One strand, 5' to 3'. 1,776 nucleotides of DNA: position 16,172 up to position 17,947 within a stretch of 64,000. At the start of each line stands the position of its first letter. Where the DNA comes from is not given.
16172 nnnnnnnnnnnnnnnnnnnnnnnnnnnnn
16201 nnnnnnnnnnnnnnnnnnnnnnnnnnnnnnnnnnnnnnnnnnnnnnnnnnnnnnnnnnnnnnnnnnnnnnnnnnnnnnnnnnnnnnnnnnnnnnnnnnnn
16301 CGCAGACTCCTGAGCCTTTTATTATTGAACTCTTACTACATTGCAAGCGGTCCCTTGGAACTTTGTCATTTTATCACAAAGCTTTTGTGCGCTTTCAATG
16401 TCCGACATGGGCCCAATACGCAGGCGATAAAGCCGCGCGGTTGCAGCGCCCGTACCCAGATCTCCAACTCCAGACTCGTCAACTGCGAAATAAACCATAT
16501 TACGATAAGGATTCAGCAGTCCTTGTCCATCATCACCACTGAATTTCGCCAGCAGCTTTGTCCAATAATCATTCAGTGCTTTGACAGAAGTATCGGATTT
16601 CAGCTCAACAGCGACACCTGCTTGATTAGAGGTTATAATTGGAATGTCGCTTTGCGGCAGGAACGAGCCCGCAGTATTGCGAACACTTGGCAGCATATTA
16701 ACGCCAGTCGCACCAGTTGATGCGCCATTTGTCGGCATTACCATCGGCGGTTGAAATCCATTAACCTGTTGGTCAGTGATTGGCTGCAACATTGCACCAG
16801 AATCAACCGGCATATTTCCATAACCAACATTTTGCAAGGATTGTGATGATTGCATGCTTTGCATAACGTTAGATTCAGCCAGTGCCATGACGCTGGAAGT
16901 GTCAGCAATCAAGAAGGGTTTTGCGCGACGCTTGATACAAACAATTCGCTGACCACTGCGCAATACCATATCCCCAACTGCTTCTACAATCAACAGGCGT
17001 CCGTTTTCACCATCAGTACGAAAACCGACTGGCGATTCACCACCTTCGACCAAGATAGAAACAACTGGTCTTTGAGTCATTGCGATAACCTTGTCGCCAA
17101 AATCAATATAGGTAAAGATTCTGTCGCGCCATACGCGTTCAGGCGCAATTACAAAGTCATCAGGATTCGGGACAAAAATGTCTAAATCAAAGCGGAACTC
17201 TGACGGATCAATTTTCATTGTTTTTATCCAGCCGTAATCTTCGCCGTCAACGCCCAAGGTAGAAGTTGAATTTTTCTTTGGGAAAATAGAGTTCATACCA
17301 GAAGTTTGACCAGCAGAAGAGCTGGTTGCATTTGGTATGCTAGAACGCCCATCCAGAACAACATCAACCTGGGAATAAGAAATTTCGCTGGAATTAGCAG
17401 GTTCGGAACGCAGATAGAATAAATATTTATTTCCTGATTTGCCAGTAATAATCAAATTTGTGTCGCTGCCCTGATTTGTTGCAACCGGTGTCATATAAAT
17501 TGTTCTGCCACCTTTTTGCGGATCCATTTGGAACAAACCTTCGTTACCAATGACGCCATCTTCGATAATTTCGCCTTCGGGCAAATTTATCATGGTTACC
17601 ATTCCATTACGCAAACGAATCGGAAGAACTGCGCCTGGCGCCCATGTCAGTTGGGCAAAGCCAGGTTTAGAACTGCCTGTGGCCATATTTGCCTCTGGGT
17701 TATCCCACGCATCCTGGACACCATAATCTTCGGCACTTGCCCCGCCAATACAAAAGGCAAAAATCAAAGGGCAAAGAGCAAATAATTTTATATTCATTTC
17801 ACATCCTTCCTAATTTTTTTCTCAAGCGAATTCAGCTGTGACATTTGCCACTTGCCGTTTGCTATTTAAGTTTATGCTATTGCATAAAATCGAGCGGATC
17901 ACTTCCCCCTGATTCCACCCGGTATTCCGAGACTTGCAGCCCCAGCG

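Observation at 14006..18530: Orphan T4SS core-complex trio (VirB8-, VirB9-, VirB10-like) with atypically large subunits and no ATPases, pilin or VirB3/4/6 nearby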

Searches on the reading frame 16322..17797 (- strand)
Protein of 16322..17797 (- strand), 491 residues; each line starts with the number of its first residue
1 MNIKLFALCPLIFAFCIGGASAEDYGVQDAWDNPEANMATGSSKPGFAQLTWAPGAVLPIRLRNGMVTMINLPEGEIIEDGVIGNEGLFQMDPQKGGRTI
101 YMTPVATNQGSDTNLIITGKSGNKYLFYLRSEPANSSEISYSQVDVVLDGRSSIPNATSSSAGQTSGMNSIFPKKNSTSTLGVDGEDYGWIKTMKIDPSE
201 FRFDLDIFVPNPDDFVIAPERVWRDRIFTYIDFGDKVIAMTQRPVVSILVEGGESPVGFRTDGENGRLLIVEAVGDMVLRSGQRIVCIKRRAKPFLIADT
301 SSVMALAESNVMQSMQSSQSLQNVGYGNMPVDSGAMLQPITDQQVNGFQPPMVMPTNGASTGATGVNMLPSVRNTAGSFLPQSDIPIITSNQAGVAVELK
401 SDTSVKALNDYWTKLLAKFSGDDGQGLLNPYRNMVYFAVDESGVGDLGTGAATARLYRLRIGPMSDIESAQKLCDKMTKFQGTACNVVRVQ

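Call 3: search_protein_families(library=pfam, proteins=[window:16322-17797:-], max_evalue=1)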
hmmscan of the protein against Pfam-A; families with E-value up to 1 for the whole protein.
window:16322-17797:- (491 aa): 3 families
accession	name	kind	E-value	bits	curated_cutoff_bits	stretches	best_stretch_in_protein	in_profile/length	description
PF03524.21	CagX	-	1.6e-21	77.5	34.2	1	49-290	5-197/198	Conjugal transfer protein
PF05036.18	SPOR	-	0.00049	20.8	21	1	455-489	42-76/76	SPOR domain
PF06586.17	TraK_N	-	0.052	14.3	24.8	1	52-141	2-91/100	TraK N-terminal domain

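Call 4: search_protein_families(library=ncbifam, proteins=[window:16322-17797:-], max_evalue=1)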
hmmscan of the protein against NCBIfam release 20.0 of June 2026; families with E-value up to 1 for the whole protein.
window:16322-17797:- (491 aa): 2 families
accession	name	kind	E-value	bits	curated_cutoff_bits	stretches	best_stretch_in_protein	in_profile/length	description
TIGR02781.1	VirB9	equivalog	2.6e-12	46.9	217.7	1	51-289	34-244/248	P-type conjugative transfer protein VirB9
NF010413.0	PRK13839.1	subfamily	0.0066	15.7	388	1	218-282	204-265/279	conjugal transfer protein TrbG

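Call 11: find_encoding_contigs(protein=window:16322-17797:-, flank=10000, max_places=6)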
Protein window:16322-17797:- (491 aa): 3 contigs read that carry it; 2 places shown.
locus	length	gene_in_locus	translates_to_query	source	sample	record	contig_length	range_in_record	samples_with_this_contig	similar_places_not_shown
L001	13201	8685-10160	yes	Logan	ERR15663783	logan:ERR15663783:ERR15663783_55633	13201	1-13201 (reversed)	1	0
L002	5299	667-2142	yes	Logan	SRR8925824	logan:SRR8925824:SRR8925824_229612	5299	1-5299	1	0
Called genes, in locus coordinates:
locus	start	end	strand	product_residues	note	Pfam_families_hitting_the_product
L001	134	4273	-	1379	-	PF04563:RNA_pol_Rpb2_1, PF04561:RNA_pol_Rpb2_2, PF04565:RNA_pol_Rpb2_3, PF10385:RNA_pol_Rpb2_45, PF00562:RNA_pol_Rpb2_6, PF04560:RNA_pol_Rpb2_7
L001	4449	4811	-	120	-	PF16320:Ribosomal_L12_N, PF00542:Ribosomal_L12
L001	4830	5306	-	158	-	PF00466:Ribosomal_L10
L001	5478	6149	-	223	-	PF00687:Ribosomal_L1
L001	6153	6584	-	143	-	PF03946:Ribosomal_L11_N, PF00298:Ribosomal_L11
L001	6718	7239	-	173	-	PF02357:NusG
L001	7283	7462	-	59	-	PF00584:SecE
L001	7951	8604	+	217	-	PF04335:VirB8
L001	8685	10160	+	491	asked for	PF03524:CagX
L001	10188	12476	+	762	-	PF03743:TrbI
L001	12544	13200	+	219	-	?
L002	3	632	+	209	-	?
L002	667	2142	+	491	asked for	PF03524:CagX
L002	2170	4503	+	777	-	PF03743:TrbI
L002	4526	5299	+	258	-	?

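Call 19: search_solved_structures(query=window:16322-17797:-, max_evalue=0.01)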
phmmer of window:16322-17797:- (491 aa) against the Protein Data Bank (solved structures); distinct sequences matched with E-value up to 0.01: 1.
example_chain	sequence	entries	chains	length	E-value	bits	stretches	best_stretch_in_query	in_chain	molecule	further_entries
7o3j_B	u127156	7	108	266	0.00079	21.4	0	214-292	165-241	TrwF protein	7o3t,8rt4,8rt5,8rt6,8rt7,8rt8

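Call 67: find_homologous_proteins(query=window:16322-17797:-)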
Query window:16322-17797:- (491 aa): 1629 proteins with E <= 0.001 among 8000 candidates; the best 120 are listed.
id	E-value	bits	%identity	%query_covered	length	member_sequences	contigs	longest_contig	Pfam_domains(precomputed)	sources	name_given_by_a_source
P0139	0.0e+0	1031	93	100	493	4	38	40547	PF03524.22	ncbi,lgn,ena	-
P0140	0.0e+0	1011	91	100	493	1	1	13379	PF03524.22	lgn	-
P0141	1.5e-282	955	85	100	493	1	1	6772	PF03524.22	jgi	jgi:type IV secretory pathway VirB9-like protein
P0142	3.9e-282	954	85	100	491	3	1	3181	PF03524.22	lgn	-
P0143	5.3e-278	940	85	100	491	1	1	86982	PF03524.22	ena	-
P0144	4.0e-276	934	83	100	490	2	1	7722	PF03524.22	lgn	-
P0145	1.6e-275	932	83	100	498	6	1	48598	PF03524.22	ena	-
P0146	4.9e-265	898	81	100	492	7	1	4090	PF03524.22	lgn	-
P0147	8.8e-252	854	76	99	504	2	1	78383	PF03524.22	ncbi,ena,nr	ncbi:MAG: TrbG/VirB9 family P-type conjugative transfer protein [Alphaproteobacteria bacterium]|nr:T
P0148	1.3e-250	850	77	99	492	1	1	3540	PF03524.22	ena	-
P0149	2.9e-247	839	76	100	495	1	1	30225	PF03524.22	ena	-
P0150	2.9e-245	832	75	99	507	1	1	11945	PF03524.22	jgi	jgi:hypothetical protein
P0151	2.1e-241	820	74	99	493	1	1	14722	PF03524.22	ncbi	-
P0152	3.0e-236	803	74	100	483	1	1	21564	PF03524.22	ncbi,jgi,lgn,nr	ncbi:MAG: TrbG/VirB9 family P-type conjugative transfer protein [Rickettsiales bacterium]|jgi:ComB9 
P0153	5.8e-236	802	73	99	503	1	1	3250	PF03524.22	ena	-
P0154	5.9e-234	795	74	98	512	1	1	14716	PF03524.22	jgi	jgi:type IV secretory pathway VirB9-like protein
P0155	1.2e-233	794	71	100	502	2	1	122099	PF05036.19,PF03524.22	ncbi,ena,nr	ncbi:MAG: TrbG/VirB9 family P-type conjugative transfer protein [Alphaproteobacteria bacterium]|nr:T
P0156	2.7e-233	793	72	100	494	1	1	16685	PF03524.22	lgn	-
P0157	2.1e-232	790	72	99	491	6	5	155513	PF03524.22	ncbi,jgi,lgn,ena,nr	ncbi:MAG TPA: TrbG/VirB9 family P-type conjugative transfer protein [Alphaproteobacteria bacterium]|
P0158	2.8e-232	790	74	98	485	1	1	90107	PF05036.19,PF03524.22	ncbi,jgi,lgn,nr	ncbi:MAG: TrbG/VirB9 family P-type conjugative transfer protein [Rickettsiales bacterium]|jgi:hypoth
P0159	8.7e-232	788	71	100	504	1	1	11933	PF03524.22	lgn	-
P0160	1.2e-231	788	71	99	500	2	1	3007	PF03524.22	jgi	-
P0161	4.5e-231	786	72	100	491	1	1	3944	PF03524.22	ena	-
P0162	6.1e-231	785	71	99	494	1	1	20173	PF03524.22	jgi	jgi:type IV secretory pathway VirB9-like protein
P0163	6.2e-231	785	71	100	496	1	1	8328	PF03524.22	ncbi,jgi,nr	ncbi:MAG: TrbG/VirB9 family P-type conjugative transfer protein [Rickettsiales bacterium]|jgi:type I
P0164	7.3e-231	785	71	100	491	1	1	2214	PF03524.22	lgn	-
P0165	1.1e-230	784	73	98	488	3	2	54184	PF03524.22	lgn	-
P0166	4.7e-230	782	72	100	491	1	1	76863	PF03524.22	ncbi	-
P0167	1.5e-229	781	72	100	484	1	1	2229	PF03524.22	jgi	jgi:type IV secretory pathway VirB9-like protein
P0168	2.5e-229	780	71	100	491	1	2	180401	PF03524.22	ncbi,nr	ncbi:MAG: TrbG/VirB9 family P-type conjugative transfer protein [Alphaproteobacteria bacterium]|nr:T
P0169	5.0e-229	779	69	99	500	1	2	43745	PF03524.22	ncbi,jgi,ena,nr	ncbi:MAG: TrbG/VirB9 family P-type conjugative transfer protein [Proteobacteria bacterium]|nr:TrbG/V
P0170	6.5e-229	778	69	100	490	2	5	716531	PF03524.22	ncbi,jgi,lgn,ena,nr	ncbi:MAG TPA: TrbG/VirB9 family P-type conjugative transfer protein [Alphaproteobacteria bacterium]|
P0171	6.5e-229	778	71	99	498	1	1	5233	PF03524.22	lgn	-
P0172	8.9e-229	778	70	100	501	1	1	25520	PF03524.22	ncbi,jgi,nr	ncbi:MAG: TrbG/VirB9 family P-type conjugative transfer protein [Rickettsiales bacterium]|jgi:type I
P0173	9.2e-229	778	73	95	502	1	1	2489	PF03524.22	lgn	-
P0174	9.3e-229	778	70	100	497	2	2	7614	PF03524.22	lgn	-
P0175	3.5e-228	776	71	99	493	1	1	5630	PF03524.22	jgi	jgi:ComB9 competence protein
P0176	1.1e-226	771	72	99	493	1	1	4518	PF03524.22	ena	-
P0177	1.8e-226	770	70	99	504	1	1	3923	PF03524.22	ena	-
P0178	1.9e-226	770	72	97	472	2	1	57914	PF03524.22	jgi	jgi:ComB9 competence protein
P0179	2.8e-226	770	70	100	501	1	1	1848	PF03524.22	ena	-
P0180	4.6e-226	769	71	99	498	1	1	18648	PF03524.22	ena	-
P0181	4.6e-226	769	71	100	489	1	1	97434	PF03524.22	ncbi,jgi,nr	ncbi:MAG: TrbG/VirB9 family P-type conjugative transfer protein [Rickettsiales bacterium]|jgi:ComB9 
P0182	5.3e-226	769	69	99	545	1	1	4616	PF05036.19,PF03524.22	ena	-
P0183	1.5e-225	767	73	95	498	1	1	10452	PF03524.22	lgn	-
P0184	1.8e-225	767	69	99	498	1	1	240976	PF03524.22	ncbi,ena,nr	ncbi:MAG: TrbG/VirB9 family P-type conjugative transfer protein [Alphaproteobacteria bacterium]|nr:T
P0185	2.5e-224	763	70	98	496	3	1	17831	PF03524.22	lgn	-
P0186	1.9e-223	760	69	100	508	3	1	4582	PF03524.22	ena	-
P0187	3.1e-223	760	69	99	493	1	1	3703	PF03524.22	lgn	-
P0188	3.4e-223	760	68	99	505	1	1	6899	PF05036.19,PF03524.22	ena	-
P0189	4.9e-223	759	68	100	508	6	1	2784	PF03524.22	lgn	-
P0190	1.7e-221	754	70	100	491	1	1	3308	PF03524.22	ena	-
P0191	2.7e-221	753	75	92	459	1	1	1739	PF03524.22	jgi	jgi:ComB9 competence protein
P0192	4.6e-221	753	66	100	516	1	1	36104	PF03524.22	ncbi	-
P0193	6.8e-221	752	68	99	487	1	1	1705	PF03524.22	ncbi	-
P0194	8.6e-221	752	71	100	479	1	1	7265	PF03524.22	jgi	jgi:ComB9 competence protein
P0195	1.2e-220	751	69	100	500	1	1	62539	PF05036.19,PF03524.22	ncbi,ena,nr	ncbi:MAG: TrbG/VirB9 family P-type conjugative transfer protein [Alphaproteobacteria bacterium]|nr:T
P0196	5.6e-220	749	67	100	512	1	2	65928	PF03524.22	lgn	-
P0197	6.9e-220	749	68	100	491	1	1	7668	PF03524.22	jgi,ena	-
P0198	9.1e-220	748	71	95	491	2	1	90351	PF03524.22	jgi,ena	-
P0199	1.5e-219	748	68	100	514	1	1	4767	PF05036.19,PF03524.22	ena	-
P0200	1.6e-219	748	67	100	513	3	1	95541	PF03524.22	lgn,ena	-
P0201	2.1e-219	747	68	100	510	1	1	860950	PF03524.22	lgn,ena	-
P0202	4.1e-219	746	68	100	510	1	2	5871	PF03524.22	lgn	-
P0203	5.5e-219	746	68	100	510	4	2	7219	PF05036.19,PF03524.22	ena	-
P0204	5.6e-219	746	69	100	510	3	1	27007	PF03524.22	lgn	-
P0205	6.3e-219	746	68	100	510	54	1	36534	PF03524.22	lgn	-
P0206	6.3e-219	746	68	100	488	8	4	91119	PF03524.22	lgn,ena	-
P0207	6.6e-219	745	68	100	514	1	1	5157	PF05036.19,PF03524.22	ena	-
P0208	8.6e-219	745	69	95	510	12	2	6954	PF03524.22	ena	-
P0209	9.2e-219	745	68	100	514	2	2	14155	PF05036.19,PF03524.22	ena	-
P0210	1.8e-218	744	68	100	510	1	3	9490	PF03524.22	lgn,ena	-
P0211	1.8e-218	744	68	100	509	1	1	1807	PF05036.19,PF03524.22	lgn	-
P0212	2.6e-218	744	68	98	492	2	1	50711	PF03524.22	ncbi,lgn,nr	ncbi:MAG: TrbG/VirB9 family P-type conjugative transfer protein [Rickettsiales bacterium]|nr:TrbG/Vi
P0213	2.9e-218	743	67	100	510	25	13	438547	PF03524.22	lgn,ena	-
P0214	3.4e-218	743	68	100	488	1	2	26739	PF03524.22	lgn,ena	-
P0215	3.4e-218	743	68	100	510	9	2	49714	PF05036.19,PF03524.22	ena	-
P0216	5.2e-218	743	67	100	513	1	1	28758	PF03524.22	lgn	-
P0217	5.2e-218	743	68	100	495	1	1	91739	PF03524.22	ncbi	-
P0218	5.4e-218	742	70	96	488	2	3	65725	PF03524.22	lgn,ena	-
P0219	7.5e-218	742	69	96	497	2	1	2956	PF05036.19,PF03524.22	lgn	-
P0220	9.1e-218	742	67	100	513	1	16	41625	PF03524.22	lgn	-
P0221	1.3e-217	741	69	100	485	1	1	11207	PF05036.19,PF03524.22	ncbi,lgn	-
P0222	1.3e-217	741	67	100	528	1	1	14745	PF03524.22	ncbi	-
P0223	1.8e-217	741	69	100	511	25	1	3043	PF03524.22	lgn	-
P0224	2.1e-217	741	67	100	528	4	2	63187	PF03524.22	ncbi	-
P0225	4.4e-217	739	67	100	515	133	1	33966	PF03524.22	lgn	-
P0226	5.7e-217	739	66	100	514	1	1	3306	PF03524.22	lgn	-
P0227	8.0e-217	739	68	99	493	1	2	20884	PF03524.22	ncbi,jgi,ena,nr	ncbi:MAG: TrbG/VirB9 family P-type conjugative transfer protein [Proteobacteria bacterium]|nr:TrbG/V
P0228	8.1e-217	739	67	100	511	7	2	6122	PF03524.22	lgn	-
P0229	9.9e-217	738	69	97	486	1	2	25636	PF03524.22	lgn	-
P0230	1.0e-216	738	66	100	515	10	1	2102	PF05036.19,PF03524.22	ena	-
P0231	1.1e-216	738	65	100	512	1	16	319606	PF03524.22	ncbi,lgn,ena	-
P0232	1.1e-216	738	68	99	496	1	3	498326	PF03524.22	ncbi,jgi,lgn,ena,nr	ncbi:MAG: TrbG/VirB9 family P-type conjugative transfer protein [Alphaproteobacteria bacterium]|nr:T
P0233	1.1e-216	738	67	100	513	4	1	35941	PF03524.22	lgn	-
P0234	2.1e-216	737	67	100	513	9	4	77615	PF03524.22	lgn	-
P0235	2.2e-216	737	71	97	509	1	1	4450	PF03524.22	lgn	-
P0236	2.4e-216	737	66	100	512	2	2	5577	PF03524.22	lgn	-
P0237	2.5e-216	737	68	99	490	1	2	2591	PF03524.22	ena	-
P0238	2.6e-216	737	66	100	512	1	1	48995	PF03524.22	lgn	-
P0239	3.2e-216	737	70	98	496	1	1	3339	PF03524.22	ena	-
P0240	1.3e-215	735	69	96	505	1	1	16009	PF03524.22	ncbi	-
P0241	1.4e-215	735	67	100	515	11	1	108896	PF03524.22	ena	-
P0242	1.6e-215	734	68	98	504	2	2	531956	PF03524.22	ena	-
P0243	1.8e-215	734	65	100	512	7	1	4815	PF05036.19,PF03524.22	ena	-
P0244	2.0e-215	734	67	100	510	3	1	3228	PF03524.22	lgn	-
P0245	2.1e-215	734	66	100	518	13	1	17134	PF03524.22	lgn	-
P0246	2.5e-215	734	68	100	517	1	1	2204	PF03524.22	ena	-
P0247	3.8e-215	733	67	100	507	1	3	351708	PF03524.22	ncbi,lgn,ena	-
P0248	4.3e-215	733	70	98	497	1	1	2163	PF03524.22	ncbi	-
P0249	6.1e-215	732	67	100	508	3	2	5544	PF03524.22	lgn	-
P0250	7.7e-215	732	68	98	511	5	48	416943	PF03524.22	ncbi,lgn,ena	-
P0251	8.5e-215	732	67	98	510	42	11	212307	PF03524.22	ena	-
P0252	8.8e-215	732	66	100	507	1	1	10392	PF03524.22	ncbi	-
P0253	9.7e-215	732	67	99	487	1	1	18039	PF03524.22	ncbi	-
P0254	1.0e-214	732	67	98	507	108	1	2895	PF03524.22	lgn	-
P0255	1.1e-214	732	69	96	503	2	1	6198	PF03524.22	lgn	-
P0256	1.5e-214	731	68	99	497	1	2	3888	PF05036.19,PF03524.22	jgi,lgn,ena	-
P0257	1.9e-214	731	66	100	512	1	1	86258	PF03524.22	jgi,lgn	jgi:ComB9 competence protein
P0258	2.4e-214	730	65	100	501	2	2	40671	PF03524.22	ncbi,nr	ncbi:MAG: TrbG/VirB9 family P-type conjugative transfer protein [Alphaproteobacteria bacterium]|nr:T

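Call 81: predict_structure(alignment_id=A7)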
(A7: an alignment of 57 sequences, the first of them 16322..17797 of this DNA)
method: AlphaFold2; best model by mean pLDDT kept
length: 491 residues; sequences in the alignment: 57
mean_pLDDT: 51.8   pTM: 0.33
mean pLDDT of the five models: 51.8, 49.4, 47.0, 45.0, 43.9
residues with pLDDT >= 90: 0; 70-90: 149; 50-70: 83; < 50: 259
segments of 3 or more residues with pLDDT < 50: 17-25, 156-168, 174-391, 440-456
pLDDT, mean of each block of 10 residues (from residue 1): 55 50 50 71 72 81 84 84 83 78 85 85 85 74 81 44 36 42 35 28 26 30 33 35 29 32 33 30 26 28 33 31 26 28 27 31 30 33 40 69 59 69 67 65 39 52 80 80 71 58
secondary structure, 60 per line:
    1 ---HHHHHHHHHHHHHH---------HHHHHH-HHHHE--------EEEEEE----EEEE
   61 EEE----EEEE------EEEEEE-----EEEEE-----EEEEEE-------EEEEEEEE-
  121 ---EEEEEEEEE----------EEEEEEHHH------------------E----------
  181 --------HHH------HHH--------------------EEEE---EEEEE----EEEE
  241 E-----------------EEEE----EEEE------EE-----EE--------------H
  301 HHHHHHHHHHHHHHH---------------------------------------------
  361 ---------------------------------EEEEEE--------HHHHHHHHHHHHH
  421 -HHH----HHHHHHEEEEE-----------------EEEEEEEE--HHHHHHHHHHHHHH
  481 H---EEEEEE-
elements in order: H4-17 H27-32 H34-37 E47-52 E57-63 E68-71 E78-83 E89-93 E99-104 E112-119 E124-132 E143-148 E221-224 E228-232 E237-241 E259-262 E267-270 H300-315 E394-399 H408-420 H429-434 E435-439 E457-464 H467-481 E485-490
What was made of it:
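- On VirB9/CagX (PF03524): Pfam covers the region, but the monomer model has pLDDT of about 30 there (call 81).
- On SPOR domain (PF05036) on VirB9: The topology is present in the model (call 81).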

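Call 86: fold_search(model_id=the predicted structure, library=pdb)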
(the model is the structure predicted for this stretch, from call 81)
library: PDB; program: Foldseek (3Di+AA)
matches with E <= 10: 1735; with E <= 0.001: 11
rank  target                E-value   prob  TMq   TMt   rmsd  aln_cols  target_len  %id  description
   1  7o3t_B                3.1e-10  1.00  0.20  0.79   2.2       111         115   22  I-layer structure (TrwF/VirB9NTD, TrwE/VirB10NTD) of the outer membrane core complex from the fully-assembled R388 typ (released 2022-06-22)
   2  8rt6_v                1.9e-09  1.00  0.20  0.83   2.3       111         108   21  Conformation-A of the full-length outer membrane core complex (TrwH/VirB7, TrwF/VirB9, TrwE/VirB10CTD) from the fully- (released 2024-06-19)
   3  6gyb_B                3.0e-09  1.00  0.19  0.40  15.8       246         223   16  Cryo-EM structure of the bacteria-killing type IV secretion system core complex from Xanthomonas citri (released 2018-10-24)
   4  8rt6_B                3.6e-09  1.00  0.20  0.38   2.2       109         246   22  Conformation-A of the full-length outer membrane core complex (TrwH/VirB7, TrwF/VirB9, TrwE/VirB10CTD) from the fully- (released 2024-06-19)
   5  7mue_AH               6.9e-08  1.00  0.19  0.54  20.5       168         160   16  Legionella pneumophila Dot/Icm T4SS PR (released 2021-10-06)
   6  7muc_AH               1.1e-07  1.00  0.19  0.35  22.9       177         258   16  Legionella pneumophila Dot/Icm T4SS C1 Reconstruction (released 2021-10-06)
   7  6x6j_AX               1.3e-06  1.00  0.19  0.52   3.9       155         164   14  Cryo-EM Structure of CagX and CagY within the Helicobacter pylori PR (released 2020-09-30)
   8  7muc_VH               1.3e-06  1.00  0.19  0.36  19.7       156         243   15  Legionella pneumophila Dot/Icm T4SS C1 Reconstruction (released 2021-10-06)
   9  7spb_C1               2.4e-06  1.00  0.16  0.34   3.8       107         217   14  Models for C13 reconstruction of Outer Membrane Core Complex (OMCC) of Type IV Secretion System (T4SS) encoded by F-p (released 2022-02-02)
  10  7oko_3                1.6e-05  1.00  0.15  0.30   4.6       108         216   16  Structure of the outer-membrane core complex (outer ring) from a conjugative type IV secretion system (released 2021-12-08)
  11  6s5w_A                9.0e-04  0.99  0.12  0.43   8.8       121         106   12  Structure of Rib domain 'Rib Long' from Lactobacillus acidophilus (released 2019-12-11)
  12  7djl_C                1.1e-03  0.98  0.12  0.12   7.3       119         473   12  Structure of four truncated and mutated forms of quenching protein (released 2022-06-08)
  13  2ptu_D                1.3e-03  0.98  0.12  0.39   5.1       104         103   10  Structure of NK cell receptor 2B4 (CD244) (released 2007-11-20)
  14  2ptu_C                1.4e-03  0.99  0.12  0.41   5.7       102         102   11  Structure of NK cell receptor 2B4 (CD244) (released 2007-11-20)
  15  6maw                  1.6e-03  0.75  0.09  0.22  10.8       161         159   13  F9 Pilus Adhesin FmlH Lectin Domain from E. coli UTI89 in Complex with Galactoside N-[(2S,3R,4R,5R,6R)-4,5-dihydroxy-6-( (released 2019-09-04)
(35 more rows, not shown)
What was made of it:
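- On VirB9/CagX (PF03524): 77.5 bits against 34.2 (call 3); signal peptide visible in the sequence; Foldseek to the TrwF NTD at TM 0.79-0.83, rmsd 2.2 A (call 86)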

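Call 117: search_protein_families(library=pfam, alignment_id=A7, max_evalue=0.01)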
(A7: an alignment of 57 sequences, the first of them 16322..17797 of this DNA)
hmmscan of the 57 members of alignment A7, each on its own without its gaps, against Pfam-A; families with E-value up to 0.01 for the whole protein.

A. member 1, window:16322-17797:- (491 aa): 2 families
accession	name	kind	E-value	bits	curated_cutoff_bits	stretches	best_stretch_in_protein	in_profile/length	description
PF03524.21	CagX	-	1.6e-21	77.5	34.2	1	49-290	5-197/198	Conjugal transfer protein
PF05036.18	SPOR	-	0.00049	20.8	21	1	455-489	42-76/76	SPOR domain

B. families by the number of members that match (of 57 scanned): 3 families
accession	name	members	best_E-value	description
PF03524.21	CagX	57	4.5e-23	Conjugal transfer protein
PF05036.18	SPOR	53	3.6e-06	SPOR domain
PF06586.17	TraK_N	8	2.8e-05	TraK N-terminal domain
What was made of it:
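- On SPOR domain (PF05036) on VirB9: The window protein scores 20.8 bits against a cut-off of 21 (just below), but 53 of 57 homologues match, best 3.6e-6 (call 117).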
